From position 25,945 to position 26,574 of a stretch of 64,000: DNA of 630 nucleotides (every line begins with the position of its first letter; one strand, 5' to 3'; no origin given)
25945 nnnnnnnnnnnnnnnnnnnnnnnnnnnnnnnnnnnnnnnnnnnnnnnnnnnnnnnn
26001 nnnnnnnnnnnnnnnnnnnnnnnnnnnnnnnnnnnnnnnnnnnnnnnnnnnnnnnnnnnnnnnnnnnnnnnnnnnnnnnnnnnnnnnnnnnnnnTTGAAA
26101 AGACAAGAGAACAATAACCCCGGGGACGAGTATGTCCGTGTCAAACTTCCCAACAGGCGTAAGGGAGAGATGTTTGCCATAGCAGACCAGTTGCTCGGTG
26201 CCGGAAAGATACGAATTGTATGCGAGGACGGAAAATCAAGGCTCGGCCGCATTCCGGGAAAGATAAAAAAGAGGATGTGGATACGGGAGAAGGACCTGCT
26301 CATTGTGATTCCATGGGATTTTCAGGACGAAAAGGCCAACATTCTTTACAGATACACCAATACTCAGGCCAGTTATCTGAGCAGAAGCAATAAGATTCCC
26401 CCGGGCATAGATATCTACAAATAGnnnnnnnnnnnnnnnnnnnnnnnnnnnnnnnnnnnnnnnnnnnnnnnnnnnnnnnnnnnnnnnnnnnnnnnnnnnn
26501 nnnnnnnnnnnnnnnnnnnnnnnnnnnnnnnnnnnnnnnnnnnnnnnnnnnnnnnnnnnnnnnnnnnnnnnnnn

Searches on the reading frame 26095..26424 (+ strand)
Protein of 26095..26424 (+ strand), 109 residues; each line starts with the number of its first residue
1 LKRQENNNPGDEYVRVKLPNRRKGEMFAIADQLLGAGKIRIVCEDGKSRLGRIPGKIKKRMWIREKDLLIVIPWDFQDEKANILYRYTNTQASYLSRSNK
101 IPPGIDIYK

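Call 7: search_protein_families(library=pfam, proteins=[window:26095-26424:+], max_evalue=0.1)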
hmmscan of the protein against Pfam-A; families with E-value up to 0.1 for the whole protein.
window:26095-26424:+ (109 aa): 1 family
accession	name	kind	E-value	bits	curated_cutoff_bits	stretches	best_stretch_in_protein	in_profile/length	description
PF01176.25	eIF-1a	-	6.5e-19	67.8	30.2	1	24-86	1-64/64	Translation initiation factor 1A / IF-1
